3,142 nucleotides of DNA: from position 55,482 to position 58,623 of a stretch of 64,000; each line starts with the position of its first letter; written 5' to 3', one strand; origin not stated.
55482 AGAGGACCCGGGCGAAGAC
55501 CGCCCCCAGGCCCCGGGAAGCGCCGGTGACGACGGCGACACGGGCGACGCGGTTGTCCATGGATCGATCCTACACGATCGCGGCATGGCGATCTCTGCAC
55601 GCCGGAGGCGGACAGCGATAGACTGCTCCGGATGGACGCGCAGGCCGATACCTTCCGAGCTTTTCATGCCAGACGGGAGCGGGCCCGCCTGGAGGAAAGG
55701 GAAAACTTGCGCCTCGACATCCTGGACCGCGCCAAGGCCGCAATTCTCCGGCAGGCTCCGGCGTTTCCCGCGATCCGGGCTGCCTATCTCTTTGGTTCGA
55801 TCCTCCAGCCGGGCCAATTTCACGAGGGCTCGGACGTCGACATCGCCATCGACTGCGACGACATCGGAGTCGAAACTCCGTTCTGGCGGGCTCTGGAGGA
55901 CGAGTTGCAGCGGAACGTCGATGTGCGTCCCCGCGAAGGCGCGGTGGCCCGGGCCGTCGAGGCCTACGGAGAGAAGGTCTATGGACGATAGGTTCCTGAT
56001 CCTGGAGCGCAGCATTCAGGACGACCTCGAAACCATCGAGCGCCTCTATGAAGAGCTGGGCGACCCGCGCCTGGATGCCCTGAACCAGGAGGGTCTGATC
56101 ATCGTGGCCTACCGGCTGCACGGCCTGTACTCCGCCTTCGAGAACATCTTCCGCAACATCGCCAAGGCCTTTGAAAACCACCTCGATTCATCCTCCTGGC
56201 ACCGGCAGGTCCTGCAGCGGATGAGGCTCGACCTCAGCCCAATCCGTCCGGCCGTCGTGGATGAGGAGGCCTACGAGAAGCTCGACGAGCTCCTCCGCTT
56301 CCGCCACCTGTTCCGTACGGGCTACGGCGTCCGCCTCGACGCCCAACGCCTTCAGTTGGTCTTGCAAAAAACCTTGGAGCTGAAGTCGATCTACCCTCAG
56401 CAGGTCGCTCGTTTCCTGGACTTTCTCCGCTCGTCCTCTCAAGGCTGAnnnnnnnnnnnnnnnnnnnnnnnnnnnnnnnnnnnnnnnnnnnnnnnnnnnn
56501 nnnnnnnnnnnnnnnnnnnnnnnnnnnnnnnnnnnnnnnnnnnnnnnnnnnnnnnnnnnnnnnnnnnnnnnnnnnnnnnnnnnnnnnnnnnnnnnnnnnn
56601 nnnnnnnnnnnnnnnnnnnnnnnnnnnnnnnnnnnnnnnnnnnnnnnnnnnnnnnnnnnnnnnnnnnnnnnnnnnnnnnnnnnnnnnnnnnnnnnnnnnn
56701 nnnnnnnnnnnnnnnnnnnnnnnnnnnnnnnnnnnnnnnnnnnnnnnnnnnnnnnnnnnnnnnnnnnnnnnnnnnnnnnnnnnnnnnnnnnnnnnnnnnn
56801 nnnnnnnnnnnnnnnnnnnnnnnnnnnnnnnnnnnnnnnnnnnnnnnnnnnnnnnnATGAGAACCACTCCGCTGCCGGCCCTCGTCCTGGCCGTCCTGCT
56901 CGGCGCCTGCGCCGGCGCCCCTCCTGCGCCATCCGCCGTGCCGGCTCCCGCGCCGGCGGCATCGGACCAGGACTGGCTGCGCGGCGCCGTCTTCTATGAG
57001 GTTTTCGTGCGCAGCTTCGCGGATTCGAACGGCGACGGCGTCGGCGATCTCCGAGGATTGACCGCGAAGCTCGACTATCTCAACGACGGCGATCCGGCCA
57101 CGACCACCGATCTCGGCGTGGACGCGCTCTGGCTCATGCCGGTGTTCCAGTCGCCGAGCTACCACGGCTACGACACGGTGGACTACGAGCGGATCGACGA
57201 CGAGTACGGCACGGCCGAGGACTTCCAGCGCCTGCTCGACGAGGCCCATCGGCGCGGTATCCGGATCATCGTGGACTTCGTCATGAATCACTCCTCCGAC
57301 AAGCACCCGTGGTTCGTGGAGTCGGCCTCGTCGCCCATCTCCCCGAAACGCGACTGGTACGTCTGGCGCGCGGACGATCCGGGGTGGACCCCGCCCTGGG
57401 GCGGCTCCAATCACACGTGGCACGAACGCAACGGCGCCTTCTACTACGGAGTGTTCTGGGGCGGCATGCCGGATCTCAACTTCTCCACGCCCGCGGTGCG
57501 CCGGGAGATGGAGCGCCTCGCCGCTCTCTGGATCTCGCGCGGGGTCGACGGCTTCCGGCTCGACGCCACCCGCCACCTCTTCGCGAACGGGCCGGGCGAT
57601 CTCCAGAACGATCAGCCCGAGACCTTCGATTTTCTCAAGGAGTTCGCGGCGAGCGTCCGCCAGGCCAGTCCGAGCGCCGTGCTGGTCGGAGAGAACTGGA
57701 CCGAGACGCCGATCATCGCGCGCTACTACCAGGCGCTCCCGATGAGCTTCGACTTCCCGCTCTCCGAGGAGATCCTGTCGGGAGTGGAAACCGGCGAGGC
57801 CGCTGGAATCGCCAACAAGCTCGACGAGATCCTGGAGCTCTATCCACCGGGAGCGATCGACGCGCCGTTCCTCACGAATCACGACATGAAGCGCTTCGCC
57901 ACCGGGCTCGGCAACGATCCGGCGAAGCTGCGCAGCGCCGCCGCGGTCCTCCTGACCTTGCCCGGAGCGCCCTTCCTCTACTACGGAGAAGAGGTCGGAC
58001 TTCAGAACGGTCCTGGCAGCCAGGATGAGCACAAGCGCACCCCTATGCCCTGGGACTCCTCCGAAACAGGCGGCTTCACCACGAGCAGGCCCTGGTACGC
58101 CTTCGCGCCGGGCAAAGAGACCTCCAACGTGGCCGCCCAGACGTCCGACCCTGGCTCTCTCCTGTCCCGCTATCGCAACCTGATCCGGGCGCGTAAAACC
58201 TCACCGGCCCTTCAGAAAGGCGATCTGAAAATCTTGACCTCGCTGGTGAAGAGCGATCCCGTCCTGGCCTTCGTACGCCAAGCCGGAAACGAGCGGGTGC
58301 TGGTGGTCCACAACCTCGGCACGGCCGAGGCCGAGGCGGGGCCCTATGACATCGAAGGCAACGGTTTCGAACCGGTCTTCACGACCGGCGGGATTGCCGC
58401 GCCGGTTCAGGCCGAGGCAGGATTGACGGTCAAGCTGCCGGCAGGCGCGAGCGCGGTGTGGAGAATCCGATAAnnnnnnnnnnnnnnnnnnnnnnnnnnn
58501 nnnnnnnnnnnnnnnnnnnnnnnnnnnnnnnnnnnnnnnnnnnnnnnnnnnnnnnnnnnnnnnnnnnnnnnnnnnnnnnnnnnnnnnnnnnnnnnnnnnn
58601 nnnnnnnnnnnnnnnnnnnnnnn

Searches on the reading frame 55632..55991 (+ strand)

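Call 13: search_protein_families(library=pfam, proteins=[window:55632-55991:+], max_evalue=0.01)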
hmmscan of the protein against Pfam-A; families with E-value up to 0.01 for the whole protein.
window:55632-55991:+ (119 aa): 2 families
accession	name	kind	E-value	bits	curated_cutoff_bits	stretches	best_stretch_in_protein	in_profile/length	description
PF18765.7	Polbeta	-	5.7e-08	33.3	26.9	1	45-98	10-66/93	Polymerase beta, Nucleotidyltransferase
PF01909.29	NTP_transf_2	-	0.00062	20.6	21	1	48-104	14-77/93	Nucleotidyltransferase domain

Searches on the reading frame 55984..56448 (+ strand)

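Call 13: search_protein_families(library=pfam, proteins=[window:55984-56448:+], max_evalue=0.01)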
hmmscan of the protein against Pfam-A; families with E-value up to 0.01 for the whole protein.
window:55984-56448:+ (154 aa): 1 family
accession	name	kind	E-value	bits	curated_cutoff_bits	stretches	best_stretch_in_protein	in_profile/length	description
PF20797.2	HepT-like_2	-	2.8e-27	95.4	27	1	41-147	2-109/110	HepT-like protein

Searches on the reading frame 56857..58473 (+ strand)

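Call 13: search_protein_families(library=pfam, proteins=[window:56857-58473:+], max_evalue=0.01)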
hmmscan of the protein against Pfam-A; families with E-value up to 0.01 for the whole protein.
window:56857-58473:+ (538 aa): 4 families
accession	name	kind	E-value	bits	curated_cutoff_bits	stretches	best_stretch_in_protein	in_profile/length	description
PF00128.31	Alpha-amylase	-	6e-102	342.6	22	1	49-455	2-446/446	Alpha amylase, catalytic domain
PF11941.14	DUF3459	-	1.5e-07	32.1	22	1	439-535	2-89/90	Domain of unknown function (DUF3459)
PF23915.1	SusG_C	-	2.8e-06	28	27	1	469-493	1-25/62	Alpha-amylase SusG C-terminal domain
PF16657.11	Malt_amylase_C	-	4.1e-06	27.2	27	1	465-529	7-70/75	Maltogenic Amylase, C-terminal domain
